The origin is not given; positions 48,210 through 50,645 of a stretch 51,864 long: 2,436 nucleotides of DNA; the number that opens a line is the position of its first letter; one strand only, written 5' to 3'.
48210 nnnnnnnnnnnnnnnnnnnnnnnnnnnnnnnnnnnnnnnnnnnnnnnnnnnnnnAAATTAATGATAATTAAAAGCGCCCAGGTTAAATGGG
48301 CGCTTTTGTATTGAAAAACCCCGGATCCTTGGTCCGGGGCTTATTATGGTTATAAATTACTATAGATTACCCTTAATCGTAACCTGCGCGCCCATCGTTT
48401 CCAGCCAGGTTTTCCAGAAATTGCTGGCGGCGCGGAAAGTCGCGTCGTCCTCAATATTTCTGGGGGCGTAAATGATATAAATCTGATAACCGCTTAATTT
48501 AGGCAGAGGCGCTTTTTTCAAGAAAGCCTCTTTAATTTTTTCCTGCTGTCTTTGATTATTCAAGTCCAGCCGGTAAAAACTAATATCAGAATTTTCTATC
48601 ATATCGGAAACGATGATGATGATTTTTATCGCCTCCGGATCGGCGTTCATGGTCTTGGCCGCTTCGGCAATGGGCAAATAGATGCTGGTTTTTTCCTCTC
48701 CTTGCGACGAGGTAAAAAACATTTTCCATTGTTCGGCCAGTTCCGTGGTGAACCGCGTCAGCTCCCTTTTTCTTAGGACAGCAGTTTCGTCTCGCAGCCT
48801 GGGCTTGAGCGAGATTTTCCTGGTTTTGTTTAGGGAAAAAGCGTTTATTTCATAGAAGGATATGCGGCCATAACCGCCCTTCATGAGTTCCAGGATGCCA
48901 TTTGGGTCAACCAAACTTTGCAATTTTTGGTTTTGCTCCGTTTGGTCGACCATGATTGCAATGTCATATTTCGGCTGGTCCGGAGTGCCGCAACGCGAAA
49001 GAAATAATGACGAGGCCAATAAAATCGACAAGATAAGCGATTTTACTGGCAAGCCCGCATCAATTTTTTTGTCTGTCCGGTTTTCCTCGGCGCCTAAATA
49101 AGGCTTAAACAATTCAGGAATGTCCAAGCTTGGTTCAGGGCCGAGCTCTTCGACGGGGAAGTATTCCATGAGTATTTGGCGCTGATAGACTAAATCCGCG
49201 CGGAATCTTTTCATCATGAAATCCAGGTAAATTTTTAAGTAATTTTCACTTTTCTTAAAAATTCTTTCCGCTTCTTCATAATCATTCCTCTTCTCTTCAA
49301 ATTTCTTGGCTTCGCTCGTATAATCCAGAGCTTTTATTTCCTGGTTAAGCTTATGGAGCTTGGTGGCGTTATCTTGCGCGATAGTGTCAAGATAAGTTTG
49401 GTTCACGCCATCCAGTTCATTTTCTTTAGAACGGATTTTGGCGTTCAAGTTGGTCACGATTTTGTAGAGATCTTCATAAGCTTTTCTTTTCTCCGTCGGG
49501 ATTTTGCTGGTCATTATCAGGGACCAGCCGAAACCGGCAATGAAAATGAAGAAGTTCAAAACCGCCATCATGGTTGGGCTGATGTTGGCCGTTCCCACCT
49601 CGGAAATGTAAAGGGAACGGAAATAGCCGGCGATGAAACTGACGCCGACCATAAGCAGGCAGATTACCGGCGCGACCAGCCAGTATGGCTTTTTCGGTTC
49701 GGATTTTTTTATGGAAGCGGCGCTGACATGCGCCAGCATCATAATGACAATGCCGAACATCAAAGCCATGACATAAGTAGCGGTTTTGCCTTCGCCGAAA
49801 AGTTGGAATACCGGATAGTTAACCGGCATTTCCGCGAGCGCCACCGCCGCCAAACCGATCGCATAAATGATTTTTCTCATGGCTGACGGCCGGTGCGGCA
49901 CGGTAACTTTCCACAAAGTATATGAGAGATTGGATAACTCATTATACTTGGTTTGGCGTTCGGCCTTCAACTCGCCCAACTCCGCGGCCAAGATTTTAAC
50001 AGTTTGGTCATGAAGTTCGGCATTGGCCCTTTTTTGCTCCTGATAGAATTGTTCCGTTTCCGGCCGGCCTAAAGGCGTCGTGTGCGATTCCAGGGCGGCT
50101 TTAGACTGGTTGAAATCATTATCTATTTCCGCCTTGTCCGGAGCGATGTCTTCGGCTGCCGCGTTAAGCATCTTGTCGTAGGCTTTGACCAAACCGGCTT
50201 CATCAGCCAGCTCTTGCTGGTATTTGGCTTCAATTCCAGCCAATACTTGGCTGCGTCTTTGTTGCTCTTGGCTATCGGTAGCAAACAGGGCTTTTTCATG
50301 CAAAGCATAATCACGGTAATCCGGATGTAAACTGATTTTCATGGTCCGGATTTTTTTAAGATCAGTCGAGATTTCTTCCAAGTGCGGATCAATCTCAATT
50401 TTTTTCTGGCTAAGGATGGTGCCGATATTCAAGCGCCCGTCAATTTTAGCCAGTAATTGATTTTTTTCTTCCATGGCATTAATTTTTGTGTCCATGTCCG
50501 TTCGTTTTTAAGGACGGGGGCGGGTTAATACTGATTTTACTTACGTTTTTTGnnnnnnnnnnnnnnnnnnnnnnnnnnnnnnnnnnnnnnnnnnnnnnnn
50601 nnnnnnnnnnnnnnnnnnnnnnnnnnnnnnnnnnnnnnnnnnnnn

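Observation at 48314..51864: Self-contained orphan two-gene operon at the right edge: best candidate for an undescribed system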

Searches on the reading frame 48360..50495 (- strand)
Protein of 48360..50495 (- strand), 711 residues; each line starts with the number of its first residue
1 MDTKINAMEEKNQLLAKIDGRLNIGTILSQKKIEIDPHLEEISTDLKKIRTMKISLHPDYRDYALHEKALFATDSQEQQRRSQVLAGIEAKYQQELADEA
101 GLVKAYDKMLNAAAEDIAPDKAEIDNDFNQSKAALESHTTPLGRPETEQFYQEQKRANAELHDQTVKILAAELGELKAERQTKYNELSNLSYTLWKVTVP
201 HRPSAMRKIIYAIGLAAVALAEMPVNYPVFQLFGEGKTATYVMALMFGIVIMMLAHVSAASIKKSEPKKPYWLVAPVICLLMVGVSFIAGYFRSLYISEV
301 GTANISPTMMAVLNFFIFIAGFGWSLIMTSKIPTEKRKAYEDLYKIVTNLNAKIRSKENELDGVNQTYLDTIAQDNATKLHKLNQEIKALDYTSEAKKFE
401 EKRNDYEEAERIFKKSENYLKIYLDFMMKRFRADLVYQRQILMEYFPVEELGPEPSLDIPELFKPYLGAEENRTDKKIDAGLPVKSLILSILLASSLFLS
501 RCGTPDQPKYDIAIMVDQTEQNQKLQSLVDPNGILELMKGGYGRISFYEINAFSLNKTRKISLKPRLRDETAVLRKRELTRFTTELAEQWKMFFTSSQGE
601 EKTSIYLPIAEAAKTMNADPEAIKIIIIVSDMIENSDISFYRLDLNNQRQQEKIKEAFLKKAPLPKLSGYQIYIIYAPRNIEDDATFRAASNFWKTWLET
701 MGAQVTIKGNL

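Call 3: search_protein_families(library=pfam, proteins=[window:48360-50495:-], max_evalue=1)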
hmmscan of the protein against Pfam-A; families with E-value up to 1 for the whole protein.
window:48360-50495:- (711 aa): 4 families
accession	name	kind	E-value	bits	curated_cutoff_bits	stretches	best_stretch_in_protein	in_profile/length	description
PF13346.12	ABC2_membrane_5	-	0.00011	22.3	25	1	204-297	110-203/205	ABC-2 family transporter protein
PF18160.6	SLATT_5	-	0.0063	16.3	29.5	1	374-430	96-151/192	SMODS and SLOG-associating 2TM effector domain family 5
PF01284.28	MARVEL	-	0.026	15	32.8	1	240-334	9-100/135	Membrane-associating domain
PF14084.11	DUF4264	-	0.034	14.3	27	1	333-356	6-29/52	Protein of unknown function (DUF4264)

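Call 4: search_protein_families(library=padloc, proteins=[window:48360-50495:-], max_evalue=1)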
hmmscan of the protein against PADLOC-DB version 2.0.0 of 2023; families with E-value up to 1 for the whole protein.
window:48360-50495:- (711 aa): 0 families

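Call 5: search_protein_families(library=ncbifam, proteins=[window:48360-50495:-], max_evalue=1)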
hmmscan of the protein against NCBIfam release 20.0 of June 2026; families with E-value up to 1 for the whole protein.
window:48360-50495:- (711 aa): 3 families
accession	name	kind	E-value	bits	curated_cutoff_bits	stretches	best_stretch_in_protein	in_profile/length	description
NF038346.1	FtsX_actino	exception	0.016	14.6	250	1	304-413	15-123/308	permease-like cell division protein FtsX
TIGR03042.1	PS_II_psbQ_bact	equivalog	0.88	9.4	106.9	0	358-418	79-139/142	photosystem II protein PsbQ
NF045951.1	MAG0110_fam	subfamily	0.91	8.7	98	0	212-313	23-121/237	MAG0110 family membrane protein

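Call 8: find_homologous_proteins(query=window:48360-50495:-)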
Query window:48360-50495:- (711 aa): 1 proteins with E <= 0.001 among 8000 candidates.
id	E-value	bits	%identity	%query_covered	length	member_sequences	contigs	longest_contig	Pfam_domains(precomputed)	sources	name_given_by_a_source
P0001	0.0e+0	1572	100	100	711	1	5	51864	PF13346.13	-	-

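Call 11: find_encoding_contigs(protein=P0001, flank=10000, max_places=10)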
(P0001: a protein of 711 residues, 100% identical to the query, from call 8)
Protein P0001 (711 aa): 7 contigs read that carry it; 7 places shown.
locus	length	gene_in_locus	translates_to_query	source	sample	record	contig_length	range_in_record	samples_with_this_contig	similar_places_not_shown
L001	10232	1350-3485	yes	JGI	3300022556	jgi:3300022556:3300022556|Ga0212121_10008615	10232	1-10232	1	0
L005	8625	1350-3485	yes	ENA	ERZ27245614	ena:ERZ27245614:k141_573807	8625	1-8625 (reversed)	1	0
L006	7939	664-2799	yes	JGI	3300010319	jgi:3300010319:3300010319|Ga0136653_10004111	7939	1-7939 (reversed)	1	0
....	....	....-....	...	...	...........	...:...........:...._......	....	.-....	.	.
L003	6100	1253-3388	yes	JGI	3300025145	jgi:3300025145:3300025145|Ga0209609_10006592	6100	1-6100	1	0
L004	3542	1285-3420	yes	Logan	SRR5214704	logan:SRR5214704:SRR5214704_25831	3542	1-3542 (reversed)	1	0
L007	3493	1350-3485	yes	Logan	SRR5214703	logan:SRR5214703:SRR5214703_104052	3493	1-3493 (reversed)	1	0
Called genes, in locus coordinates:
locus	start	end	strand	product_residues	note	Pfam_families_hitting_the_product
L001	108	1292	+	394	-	-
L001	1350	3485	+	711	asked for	PF13346:ABC2_membrane_5 (weak)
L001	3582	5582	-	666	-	PF03030:H_PPase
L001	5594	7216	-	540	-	PF08529:NusA_N, PF13184:KH_NusA_1st, PF26594:KH_NusA_2nd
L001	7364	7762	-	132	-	-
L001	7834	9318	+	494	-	PF01943:Polysacc_synt, PF13440:Polysacc_synt_3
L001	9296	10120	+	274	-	PF00849:PseudoU_synth_2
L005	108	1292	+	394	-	-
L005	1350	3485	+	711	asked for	PF13346:ABC2_membrane_5 (weak)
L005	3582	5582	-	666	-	PF03030:H_PPase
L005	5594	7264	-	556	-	PF08529:NusA_N, PF13184:KH_NusA_1st, PF26594:KH_NusA_2nd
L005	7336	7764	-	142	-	PF18895:T4SS_pilin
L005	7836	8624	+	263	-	?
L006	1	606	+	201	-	?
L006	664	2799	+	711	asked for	PF13346:ABC2_membrane_5 (weak)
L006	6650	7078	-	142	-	PF18895:T4SS_pilin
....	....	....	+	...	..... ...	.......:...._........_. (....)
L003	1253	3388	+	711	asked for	PF13346:ABC2_membrane_5 (weak)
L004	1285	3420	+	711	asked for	PF13346:ABC2_membrane_5 (weak)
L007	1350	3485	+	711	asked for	PF13346:ABC2_membrane_5 (weak)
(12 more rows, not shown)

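Call 19: search_solved_structures(query=window:48360-50495:-, max_evalue=10)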
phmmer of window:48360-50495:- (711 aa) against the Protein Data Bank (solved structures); distinct sequences matched with E-value up to 10: 6.
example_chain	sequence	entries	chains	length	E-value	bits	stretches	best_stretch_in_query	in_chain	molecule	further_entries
6emw_D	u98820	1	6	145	0.0042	19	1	89-189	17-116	ATP-dependent Clp protease ATP-binding subunit ClpC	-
7cad_A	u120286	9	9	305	0.07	14.9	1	256-326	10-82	ABC sugar transporter, permease component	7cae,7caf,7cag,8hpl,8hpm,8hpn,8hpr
6em9_A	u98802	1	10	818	0.07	14.9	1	89-189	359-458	ATP-dependent Clp protease ATP-binding subunit ClpC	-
6em8_A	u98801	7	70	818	0.088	14.6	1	89-189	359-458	ATP-dependent Clp protease ATP-binding subunit ClpC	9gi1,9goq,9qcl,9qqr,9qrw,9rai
7aar_A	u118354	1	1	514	0.63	11.8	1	229-326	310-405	Sugar transport protein 10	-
3fbk_A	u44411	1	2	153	0.87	11.3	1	27-88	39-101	Regulator of G-protein signaling 3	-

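Call 54: find_related_loci(query=A4, collection=genome_contigs, flank=6000)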
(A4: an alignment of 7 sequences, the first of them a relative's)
Query A4 (711 aa) in genome_contigs; peptide patterns used: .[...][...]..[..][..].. (x = any residue, [..] = any of these).
80 stretches matched a pattern; 6 encode a relative of the query (tblastn E <= 1e-3); 6 distinct loci.
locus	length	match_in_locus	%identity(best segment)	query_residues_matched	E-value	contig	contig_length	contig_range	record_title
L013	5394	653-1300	31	497-711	2e-28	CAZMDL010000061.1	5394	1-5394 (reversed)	MAG TPA_asm: uncultured Candidatus Saccharibacteria bacterium isolate SRP135725_co2_147 genome assembly, contig: k141_22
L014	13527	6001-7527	24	211-711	7e-24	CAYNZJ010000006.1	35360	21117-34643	MAG TPA_asm: uncultured Candidatus Saccharibacteria bacterium isolate SRP219642_co9_61 genome assembly, contig: NODE_681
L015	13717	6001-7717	30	145-711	3e-18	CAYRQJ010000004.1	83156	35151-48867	MAG TPA_asm: uncultured Candidatus Saccharibacteria bacterium isolate SRP285395_co2_368 genome assembly, contig: NODE_34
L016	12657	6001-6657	25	508-705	2e-7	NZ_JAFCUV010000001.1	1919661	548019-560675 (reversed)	Sandarakinorhabdus sp. DWP1-3-1 NODE_1_length_1919661_cov_113.025657, whole genome shotgun sequence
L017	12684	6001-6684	23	505-709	1e-6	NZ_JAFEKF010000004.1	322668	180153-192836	Marinomonas ostreistagni strain UST010306-043 Contig_4, whole genome shotgun sequence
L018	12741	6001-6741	25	463-707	1e-4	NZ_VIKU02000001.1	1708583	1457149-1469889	Pelagihabitans pacificus strain TP-CH-4 Scaffold1, whole genome shotgun sequence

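Call 56: predict_structure(alignment_id=A2)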
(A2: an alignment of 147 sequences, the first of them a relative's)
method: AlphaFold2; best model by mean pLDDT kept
length: 711 residues; sequences in the alignment: 147
mean_pLDDT: 83.5   pTM: 0.61
mean pLDDT of the five models: 83.5, 82.8, 81.6, 81.3, 79.9
residues with pLDDT >= 90: 407; 70-90: 171; 50-70: 55; < 50: 78
segments of 3 or more residues with pLDDT < 50: 18-43, 45-73, 140-143, 470-482
pLDDT, mean of each block of 10 residues (from residue 1): 63 58 38 39 44 38 42 56 54 64 86 83 79 66 65 91 96 98 97 95 93 96 94 94 96 97 95 97 97 93 92 97 97 95 97 96 95 89 72 60 77 79 83 82 77 85 73 40 66 75 84 96 88 95 97 94 95 94 96 87 97 97 98 97 96 98 98 97 97 98 98 93
secondary structure, 60 per line:
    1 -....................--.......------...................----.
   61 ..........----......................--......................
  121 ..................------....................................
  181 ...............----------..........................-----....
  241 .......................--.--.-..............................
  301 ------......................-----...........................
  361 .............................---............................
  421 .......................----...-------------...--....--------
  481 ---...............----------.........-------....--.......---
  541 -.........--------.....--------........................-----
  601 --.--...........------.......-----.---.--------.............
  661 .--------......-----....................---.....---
elements in order (helices of 4 or more, strands of 3 or more residues): H2-21 H24-30 H37-55 H60-70 H75-96 H99-138 H145-195 H206-231 H237-263 H271-300 H307-328 H334-389 H393-443 H469-472 H484-498 E509-517 H525-528 H531-537 E542-550 E559-563 H572-595 H606-616 E623-629 H648-661 E670-675 H681-700 E704-708

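Call 60: fold_search(model_id=the predicted structure, library=pdb)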
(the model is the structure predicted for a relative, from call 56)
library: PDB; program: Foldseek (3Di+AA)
matches with E <= 10: 769; with E <= 0.001: 2
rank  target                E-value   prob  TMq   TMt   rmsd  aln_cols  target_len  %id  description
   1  9qh6_G                4.6e-04  1.00  0.15  0.32  11.9       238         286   12  NorQ in complex with NorD VWA domain from Paracoccus denitrificans (released 2026-03-25)
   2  9fqr_K2               5.4e-04  0.84  0.11  0.04  63.0       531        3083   14  96-nm repeat of axonemal doublet microtubules from bovine sperm (released 2025-03-26)
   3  6fpy_A                1.4e-03  1.00  0.17  0.20   6.7       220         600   13  Inter-alpha-inhibitor heavy chain 1, wild type (released 2019-02-27)
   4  6fpz_A                1.5e-03  1.00  0.16  0.19   6.9       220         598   11  Inter-alpha-inhibitor heavy chain 1, D298A (released 2019-02-27)
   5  7zr1_C                1.8e-03  0.54  0.11  0.10  94.2       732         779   11  Chaetomium thermophilum Mre11-Rad50-Nbs1 complex bound to ATPyS (composite structure) (released 2023-01-11)
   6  6fpy_B                1.9e-03  1.00  0.16  0.18   7.4       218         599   13  Inter-alpha-inhibitor heavy chain 1, wild type (released 2019-02-27)
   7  7zr1_D                2.0e-03  0.47  0.11  0.10  96.6       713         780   11  Chaetomium thermophilum Mre11-Rad50-Nbs1 complex bound to ATPyS (composite structure) (released 2023-01-11)
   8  2ch7_A                2.4e-03  0.63  0.09  0.16  52.3       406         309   12  Crystal structure of the cytoplasmic domain of a bacterial chemoreceptor from Thermotoga maritima (released 2006-04-18)
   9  2ch7_B                2.6e-03  0.96  0.12  0.24  44.9       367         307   13  Crystal structure of the cytoplasmic domain of a bacterial chemoreceptor from Thermotoga maritima (released 2006-04-18)
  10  9y6s_6k               2.8e-03  0.38  0.10  0.03  71.1       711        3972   10  96-nm repeat of the Leishmania tarentolae doublet microtubule (released 2025-12-17)
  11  3zx6_A                3.2e-03  0.72  0.08  0.16  43.4       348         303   14  Structure of Hamp(AF1503)-Tsr fusion - Hamp (A291V) mutant (released 2012-02-29)
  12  9e5c_6b               3.6e-03  0.41  0.09  0.03  63.4       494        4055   14  Cryo-EM structure of 96 nm repeat of microtubule doublet from T. brucei flagellum (released 2025-03-12)
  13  9e5c_7b               3.7e-03  0.47  0.13  0.04  70.9       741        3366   10  Cryo-EM structure of 96 nm repeat of microtubule doublet from T. brucei flagellum (released 2025-03-12)
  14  9e5c_6c               3.9e-03  0.35  0.10  0.03  71.5       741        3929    9  Cryo-EM structure of 96 nm repeat of microtubule doublet from T. brucei flagellum (released 2025-03-12)
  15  6gvw_I                5.1e-03  0.99  0.15  0.37   9.7       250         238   10  Crystal structure of the BRCA1-A complex (released 2019-07-10)
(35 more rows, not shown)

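Call 69: search_protein_families(library=pfam, proteins=[L017:4286-5884:+, L016:4466-5890:+, L018:4808-6016:+, L017:2721-4283:+, L017:5884-6714:+, L018:6768-7670:+, L018:7740-9656:+, L015:7726-8229:+, L015:8334-9530:+], max_evalue=0.01)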
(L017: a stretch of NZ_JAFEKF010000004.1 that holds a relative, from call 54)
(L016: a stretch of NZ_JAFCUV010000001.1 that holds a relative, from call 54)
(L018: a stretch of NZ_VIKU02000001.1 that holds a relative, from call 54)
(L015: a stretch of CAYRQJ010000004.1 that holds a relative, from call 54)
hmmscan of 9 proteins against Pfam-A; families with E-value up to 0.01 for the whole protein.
L017:4286-5884:+ (532 aa): 0 families

L016:4466-5890:+ (474 aa): 0 families

L018:4808-6016:+ (402 aa): 1 family
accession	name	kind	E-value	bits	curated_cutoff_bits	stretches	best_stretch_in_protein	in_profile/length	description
PF06785.16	UPF0242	-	0.0058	17.1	33.5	0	237-384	27-161/194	Uncharacterised protein family (UPF0242) N-terminus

L017:2721-4283:+ (520 aa): 4 families
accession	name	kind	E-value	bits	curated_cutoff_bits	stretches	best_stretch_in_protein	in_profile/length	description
PF00691.25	OmpA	-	3e-15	56.8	27.2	1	152-250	1-98/98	OmpA family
PF13488.11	Gly-zipper_Omp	-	5.3e-05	23.5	25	1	58-100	2-44/46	Glycine zipper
PF13441.11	Gly-zipper_YMGG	-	0.00039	20.5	28.9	1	54-97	2-45/45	YMGG-like Gly-zipper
PF14880.11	COX14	-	0.0041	17.3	25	0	82-115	24-57/59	Cytochrome oxidase c assembly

L017:5884-6714:+ (276 aa): 0 families

L018:6768-7670:+ (300 aa): 0 families

L018:7740-9656:+ (638 aa): 2 families
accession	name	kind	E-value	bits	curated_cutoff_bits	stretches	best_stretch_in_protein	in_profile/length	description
PF00905.27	Transpeptidase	-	3e-16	59.9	22.1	1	345-608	2-272/299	Penicillin binding protein transpeptidase domain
PF00912.28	Transgly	-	4.5e-14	52.7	27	1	84-235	16-161/178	Transglycosylase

L015:7726-8229:+ (167 aa): 0 families

L015:8334-9530:+ (398 aa): 1 family
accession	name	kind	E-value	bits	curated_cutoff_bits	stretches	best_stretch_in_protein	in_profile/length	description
PF24750.1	b-prop_At3g26010-like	-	0.0074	15.9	25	0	152-229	119-194/333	F-box protein At3g26010-like, beta-propeller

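Call 76: find_related_loci(query=A4, collection=viral_contigs, flank=8000)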
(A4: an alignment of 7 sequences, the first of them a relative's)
Query A4 (711 aa) in viral_contigs; peptide patterns used: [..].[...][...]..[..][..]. (x = any residue, [..] = any of these).
18 stretches matched a pattern, but none encodes a relative of the query by tblastn (E <= 1e-3).

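Call 78: find_related_loci(query=A4, collection=metagenome_contigs, flank=7000)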
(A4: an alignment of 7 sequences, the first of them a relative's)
Query A4 (711 aa) in metagenome_contigs; peptide patterns used: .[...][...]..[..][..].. (x = any residue, [..] = any of these).
129 stretches matched a pattern; 6 encode a relative of the query (tblastn E <= 1e-3); 6 distinct loci.
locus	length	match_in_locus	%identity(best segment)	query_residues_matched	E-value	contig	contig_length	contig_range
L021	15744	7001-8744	32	151-711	5e-41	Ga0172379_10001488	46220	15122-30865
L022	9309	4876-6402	24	211-711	3e-24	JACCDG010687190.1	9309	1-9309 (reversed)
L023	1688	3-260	36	627-711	5e-14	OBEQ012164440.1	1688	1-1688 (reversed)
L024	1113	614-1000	31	569-705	9e-8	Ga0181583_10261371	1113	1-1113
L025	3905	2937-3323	32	569-705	2e-7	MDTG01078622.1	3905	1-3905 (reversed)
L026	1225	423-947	28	541-707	4e-5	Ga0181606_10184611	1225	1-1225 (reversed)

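Call 79: search_dna_similar(query=P0001, collection=plasmids, mode=protein, max_evalue=0.001, max_rows=30)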
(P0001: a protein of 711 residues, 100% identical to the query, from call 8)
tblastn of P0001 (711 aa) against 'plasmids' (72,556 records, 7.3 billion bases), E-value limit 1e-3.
No match.

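Call 82: search_protein_families(library=padloc, proteins=[L017:2721-4283:+, L017:4286-5884:+, L017:5884-6714:+, L016:3466-4383:+, L016:4466-5890:+, L018:4808-6016:+, L018:6034-6765:+], max_evalue=0.1)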
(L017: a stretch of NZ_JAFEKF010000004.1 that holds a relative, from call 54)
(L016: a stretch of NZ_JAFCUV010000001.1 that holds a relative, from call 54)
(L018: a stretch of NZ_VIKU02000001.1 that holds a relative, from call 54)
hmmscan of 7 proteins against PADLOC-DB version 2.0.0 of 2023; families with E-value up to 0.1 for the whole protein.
L017:2721-4283:+ (520 aa): 4 families
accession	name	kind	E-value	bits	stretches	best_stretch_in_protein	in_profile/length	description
PDLC00609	ZorB1|ZorB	-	5.4e-10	37.2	1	143-258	88-216/232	MotB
PDLC00651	ZorB3|ZorB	-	2e-09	35.3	1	157-265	99-211/215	MotB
PDLC00612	ZorB1|ZorB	-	2.5e-08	31.8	1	186-274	187-283/293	MotB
PDLC00610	ZorB1|ZorB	-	0.00023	18.8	1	186-267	150-245/254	MotB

L017:4286-5884:+ (532 aa): 0 families

L017:5884-6714:+ (276 aa): 0 families

L016:3466-4383:+ (305 aa): 0 families

L016:4466-5890:+ (474 aa): 0 families

L018:4808-6016:+ (402 aa): 4 families
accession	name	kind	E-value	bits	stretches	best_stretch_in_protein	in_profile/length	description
PDLC03843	LeoC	-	0.0049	15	0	38-106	95-162/207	-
PDLC00581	JetC3|JetC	-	0.012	11.4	0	273-388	514-631/1473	DUF3584 domain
PDLC03438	REase_II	-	0.02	12.1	1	1-77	148-222/304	Type II restriction enzyme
PDLC02722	PbeC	-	0.034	10.8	0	317-387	361-431/643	PbeC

L018:6034-6765:+ (243 aa): 0 families
